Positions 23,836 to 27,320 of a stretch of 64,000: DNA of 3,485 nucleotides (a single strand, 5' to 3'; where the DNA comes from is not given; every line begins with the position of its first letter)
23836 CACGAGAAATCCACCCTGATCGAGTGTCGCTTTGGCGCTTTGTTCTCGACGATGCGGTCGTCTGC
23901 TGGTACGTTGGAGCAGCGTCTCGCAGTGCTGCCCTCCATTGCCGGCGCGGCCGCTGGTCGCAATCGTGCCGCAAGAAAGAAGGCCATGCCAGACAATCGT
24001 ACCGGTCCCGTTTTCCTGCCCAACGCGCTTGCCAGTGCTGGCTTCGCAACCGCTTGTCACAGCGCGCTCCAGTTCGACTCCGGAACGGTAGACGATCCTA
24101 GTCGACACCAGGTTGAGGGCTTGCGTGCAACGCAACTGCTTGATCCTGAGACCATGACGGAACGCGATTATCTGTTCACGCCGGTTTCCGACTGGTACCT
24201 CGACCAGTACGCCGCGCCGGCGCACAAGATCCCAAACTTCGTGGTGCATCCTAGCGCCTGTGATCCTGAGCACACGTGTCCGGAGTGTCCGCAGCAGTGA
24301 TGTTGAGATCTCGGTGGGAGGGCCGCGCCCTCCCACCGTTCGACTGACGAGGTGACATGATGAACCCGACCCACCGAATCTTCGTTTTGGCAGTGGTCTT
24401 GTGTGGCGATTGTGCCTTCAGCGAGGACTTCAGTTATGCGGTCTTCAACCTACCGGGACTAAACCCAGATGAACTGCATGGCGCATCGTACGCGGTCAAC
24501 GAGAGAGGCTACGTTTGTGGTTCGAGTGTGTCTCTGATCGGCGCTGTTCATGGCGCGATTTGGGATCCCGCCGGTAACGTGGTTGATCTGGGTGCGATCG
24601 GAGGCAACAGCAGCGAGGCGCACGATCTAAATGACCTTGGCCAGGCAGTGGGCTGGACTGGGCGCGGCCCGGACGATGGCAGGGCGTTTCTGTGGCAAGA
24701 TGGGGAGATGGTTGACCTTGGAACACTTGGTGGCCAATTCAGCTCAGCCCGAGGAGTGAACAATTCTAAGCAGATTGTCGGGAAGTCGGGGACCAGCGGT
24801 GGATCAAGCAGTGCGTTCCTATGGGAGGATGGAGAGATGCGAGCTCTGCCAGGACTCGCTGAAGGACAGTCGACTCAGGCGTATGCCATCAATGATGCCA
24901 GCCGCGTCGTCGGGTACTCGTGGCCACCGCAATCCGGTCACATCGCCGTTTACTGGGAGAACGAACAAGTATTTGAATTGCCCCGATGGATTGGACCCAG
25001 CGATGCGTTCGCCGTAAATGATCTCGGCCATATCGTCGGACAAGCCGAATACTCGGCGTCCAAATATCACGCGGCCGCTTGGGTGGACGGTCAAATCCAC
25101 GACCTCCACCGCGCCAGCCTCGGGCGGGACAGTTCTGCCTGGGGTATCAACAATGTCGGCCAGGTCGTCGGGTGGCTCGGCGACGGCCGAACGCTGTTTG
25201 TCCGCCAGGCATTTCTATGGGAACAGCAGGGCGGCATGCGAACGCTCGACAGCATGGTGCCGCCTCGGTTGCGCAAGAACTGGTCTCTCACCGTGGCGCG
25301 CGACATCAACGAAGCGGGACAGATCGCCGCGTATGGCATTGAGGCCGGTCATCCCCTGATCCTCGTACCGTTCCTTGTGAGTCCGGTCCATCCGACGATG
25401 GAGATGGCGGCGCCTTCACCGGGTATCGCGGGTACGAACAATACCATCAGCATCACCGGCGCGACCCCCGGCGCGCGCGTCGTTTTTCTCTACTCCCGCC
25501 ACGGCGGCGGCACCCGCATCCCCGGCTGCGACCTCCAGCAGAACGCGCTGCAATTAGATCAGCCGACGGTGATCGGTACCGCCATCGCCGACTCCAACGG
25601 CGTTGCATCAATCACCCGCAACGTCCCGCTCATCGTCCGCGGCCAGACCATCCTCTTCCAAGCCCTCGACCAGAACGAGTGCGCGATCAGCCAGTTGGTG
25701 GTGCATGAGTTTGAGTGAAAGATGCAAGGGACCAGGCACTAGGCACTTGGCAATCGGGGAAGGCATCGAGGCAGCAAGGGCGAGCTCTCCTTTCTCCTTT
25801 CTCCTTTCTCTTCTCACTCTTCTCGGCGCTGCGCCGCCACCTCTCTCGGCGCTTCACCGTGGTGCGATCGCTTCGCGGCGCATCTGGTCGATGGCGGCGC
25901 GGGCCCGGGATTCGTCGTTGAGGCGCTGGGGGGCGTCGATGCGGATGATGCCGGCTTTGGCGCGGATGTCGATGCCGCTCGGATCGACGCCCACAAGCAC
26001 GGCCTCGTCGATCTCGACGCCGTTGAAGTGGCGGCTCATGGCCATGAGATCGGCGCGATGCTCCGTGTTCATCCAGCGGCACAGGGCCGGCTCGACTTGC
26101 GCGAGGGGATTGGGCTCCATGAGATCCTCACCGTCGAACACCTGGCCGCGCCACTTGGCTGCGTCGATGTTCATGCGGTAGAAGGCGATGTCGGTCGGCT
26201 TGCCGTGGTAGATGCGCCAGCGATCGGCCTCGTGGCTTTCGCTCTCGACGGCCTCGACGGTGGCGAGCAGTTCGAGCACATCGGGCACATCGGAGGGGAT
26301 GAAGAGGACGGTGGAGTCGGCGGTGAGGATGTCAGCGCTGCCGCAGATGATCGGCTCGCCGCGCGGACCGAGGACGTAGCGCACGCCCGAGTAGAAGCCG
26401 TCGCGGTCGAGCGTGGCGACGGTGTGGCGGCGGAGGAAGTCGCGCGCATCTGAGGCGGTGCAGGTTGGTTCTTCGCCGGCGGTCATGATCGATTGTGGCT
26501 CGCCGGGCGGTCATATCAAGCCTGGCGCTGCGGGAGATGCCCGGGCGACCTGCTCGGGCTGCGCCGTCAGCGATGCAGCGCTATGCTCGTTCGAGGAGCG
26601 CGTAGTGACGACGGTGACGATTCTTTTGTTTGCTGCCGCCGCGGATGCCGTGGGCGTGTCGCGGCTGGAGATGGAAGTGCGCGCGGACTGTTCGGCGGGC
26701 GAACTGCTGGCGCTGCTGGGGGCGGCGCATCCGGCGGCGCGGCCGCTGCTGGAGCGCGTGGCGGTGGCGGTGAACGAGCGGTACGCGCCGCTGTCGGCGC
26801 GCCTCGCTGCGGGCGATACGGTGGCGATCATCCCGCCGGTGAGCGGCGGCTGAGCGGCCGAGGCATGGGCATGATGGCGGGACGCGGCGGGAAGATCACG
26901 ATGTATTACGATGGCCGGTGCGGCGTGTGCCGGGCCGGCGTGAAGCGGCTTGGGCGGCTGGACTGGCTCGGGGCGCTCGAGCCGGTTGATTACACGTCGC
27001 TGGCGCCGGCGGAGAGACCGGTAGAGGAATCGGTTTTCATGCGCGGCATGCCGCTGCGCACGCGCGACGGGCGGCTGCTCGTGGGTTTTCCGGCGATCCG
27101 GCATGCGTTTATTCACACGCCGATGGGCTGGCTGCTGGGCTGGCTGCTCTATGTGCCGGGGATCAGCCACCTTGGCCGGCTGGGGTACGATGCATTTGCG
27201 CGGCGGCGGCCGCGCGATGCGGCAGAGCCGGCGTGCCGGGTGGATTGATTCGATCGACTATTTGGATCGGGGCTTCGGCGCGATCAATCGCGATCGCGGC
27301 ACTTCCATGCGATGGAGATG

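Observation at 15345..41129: Three paralogous two-gene cassettes with near-identical ends and strongly diverged cores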

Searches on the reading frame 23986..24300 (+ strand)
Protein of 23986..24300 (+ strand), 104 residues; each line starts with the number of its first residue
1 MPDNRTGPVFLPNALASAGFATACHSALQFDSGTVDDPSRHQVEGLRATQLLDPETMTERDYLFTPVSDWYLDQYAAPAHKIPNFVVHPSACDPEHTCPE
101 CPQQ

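Call 18: search_protein_families(library=pfam, proteins=[window:23986-24300:+], max_evalue=0.1)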
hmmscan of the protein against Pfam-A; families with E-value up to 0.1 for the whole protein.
window:23986-24300:+ (104 aa): 0 families

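Call 19: search_protein_families(library=ncbifam, proteins=[window:23986-24300:+], max_evalue=0.1)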
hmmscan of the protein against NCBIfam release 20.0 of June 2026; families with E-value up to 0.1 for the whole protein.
window:23986-24300:+ (104 aa): 0 families

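Call 29: find_homologous_proteins(query=window:23986-24300:+, max_evalue=0.01)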
Query window:23986-24300:+ (104 aa): 2 proteins with E <= 0.01 among 3 candidates.
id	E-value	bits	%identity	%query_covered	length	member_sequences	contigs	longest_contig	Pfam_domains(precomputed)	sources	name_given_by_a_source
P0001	1.3e-61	223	92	100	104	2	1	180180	-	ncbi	-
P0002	1.7e-43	165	82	86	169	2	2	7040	-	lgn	-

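Call 30: find_encoding_contigs(protein=P0001, flank=3000, max_places=4)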
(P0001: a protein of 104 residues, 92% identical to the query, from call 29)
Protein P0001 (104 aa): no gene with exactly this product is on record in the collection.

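Call 31: find_encoding_contigs(protein=P0002, flank=7000, max_places=4)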
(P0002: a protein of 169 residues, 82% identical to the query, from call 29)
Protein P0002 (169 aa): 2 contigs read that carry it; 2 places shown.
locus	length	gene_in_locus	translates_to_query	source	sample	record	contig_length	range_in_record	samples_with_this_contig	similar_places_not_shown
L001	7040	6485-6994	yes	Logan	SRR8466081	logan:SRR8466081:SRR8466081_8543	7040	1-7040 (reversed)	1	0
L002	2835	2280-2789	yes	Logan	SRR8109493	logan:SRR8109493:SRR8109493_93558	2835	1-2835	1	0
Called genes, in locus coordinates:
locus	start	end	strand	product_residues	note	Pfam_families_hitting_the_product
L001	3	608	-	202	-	?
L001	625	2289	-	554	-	PF00528:BPD_transp_1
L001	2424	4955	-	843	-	PF25171:Beta-prop_WDR36-Utp21_1st (faint), PF25173:Beta-prop_WDR3_1st (faint), PF00528:BPD_transp_1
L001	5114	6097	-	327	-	PF12849:PBP_like_2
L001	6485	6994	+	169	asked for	-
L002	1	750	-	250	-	?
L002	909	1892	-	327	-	PF12849:PBP_like_2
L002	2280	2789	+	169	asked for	-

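Call 36: find_encoding_contigs(protein=P0004, flank=1000, max_places=3)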
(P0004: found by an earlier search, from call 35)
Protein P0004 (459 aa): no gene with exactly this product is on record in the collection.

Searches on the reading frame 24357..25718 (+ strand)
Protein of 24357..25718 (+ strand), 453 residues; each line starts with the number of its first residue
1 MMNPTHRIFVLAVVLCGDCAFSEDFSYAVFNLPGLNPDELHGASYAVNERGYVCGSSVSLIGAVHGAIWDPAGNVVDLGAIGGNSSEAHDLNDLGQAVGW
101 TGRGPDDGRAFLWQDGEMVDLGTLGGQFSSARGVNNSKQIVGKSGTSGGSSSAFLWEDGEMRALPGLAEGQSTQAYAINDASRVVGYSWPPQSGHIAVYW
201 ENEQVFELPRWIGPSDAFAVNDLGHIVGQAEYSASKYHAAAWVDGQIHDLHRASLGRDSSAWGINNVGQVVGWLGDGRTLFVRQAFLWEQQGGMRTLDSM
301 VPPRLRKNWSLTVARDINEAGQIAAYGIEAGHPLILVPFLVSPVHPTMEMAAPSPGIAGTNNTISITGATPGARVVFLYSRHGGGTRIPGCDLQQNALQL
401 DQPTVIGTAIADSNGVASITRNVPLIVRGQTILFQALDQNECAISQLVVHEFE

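Call 18: search_protein_families(library=pfam, proteins=[window:24357-25718:+], max_evalue=0.1)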
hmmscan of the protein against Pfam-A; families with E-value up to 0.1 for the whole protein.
window:24357-25718:+ (453 aa): 1 family
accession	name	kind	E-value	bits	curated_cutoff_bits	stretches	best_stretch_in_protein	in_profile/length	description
PF11949.14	DUF3466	-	8.8e-07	28.2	25.1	1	209-301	378-481/609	Protein of unknown function (DUF3466)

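Call 19: search_protein_families(library=ncbifam, proteins=[window:24357-25718:+], max_evalue=0.1)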
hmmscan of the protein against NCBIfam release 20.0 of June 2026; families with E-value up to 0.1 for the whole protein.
window:24357-25718:+ (453 aa): 3 families
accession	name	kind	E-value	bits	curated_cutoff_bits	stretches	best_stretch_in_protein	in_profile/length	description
TIGR02913.1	HAF_rpt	repeat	2.5e-39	132.9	22.65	4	88-126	1-39/39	HAF repeat protein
NF033881.1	aureocin_A53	equivalog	0.015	14.9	27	1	253-279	9-35/48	aureocin A53 family class IId bacteriocin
NF001957.0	PRK00733.3-2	equivalog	0.09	11.3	945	0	53-99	573-619/651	sodium-translocating pyrophosphatase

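Call 22: find_encoding_contigs(protein=window:24357-25718:+, flank=2000, max_places=4)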
Protein window:24357-25718:+ (453 aa): no gene with exactly this product is on record in the collection.
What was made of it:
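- Tried and rejected: Source identification by exact protein look-up failed (calls 22, 30, 36).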

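Call 35: list_cluster_members(proteins=[P0001, window:24357-25718:+, window:17005-19620:-, window:33732-35135:-, window:15554-16933:-, window:39514-40887:+, window:35302-36282:-, window:37132-38130:+])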
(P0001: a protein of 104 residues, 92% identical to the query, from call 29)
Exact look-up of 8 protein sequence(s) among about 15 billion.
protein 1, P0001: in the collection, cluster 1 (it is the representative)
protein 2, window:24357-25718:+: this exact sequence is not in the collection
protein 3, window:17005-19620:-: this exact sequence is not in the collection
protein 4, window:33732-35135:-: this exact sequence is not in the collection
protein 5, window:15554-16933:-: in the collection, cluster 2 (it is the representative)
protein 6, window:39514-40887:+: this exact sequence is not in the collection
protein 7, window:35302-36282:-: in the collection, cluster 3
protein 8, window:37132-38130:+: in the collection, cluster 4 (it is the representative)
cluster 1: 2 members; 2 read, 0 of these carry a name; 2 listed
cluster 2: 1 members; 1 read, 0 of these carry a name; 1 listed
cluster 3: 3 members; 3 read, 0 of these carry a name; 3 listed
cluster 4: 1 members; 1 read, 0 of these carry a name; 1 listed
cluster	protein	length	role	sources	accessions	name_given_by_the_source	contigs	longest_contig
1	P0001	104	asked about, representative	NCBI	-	-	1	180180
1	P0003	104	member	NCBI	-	-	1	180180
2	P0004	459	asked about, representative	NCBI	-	-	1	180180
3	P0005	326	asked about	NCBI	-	-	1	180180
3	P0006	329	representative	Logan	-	-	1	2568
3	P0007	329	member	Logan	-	-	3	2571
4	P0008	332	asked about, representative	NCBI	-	-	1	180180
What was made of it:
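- The source is a MAG-like contig (180 kb, call 35).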

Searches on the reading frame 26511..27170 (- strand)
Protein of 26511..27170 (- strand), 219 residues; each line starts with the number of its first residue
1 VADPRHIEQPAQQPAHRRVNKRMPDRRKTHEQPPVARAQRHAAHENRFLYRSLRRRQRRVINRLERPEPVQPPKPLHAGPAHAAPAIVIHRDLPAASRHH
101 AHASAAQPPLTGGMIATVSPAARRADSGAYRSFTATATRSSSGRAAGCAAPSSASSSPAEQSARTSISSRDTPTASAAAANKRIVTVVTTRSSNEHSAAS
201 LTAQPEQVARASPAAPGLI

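Call 107: search_protein_families(library=pfam, proteins=[window:26511-27170:-], max_evalue=0.0001)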
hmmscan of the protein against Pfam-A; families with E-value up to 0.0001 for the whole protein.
window:26511-27170:- (219 aa): 0 families
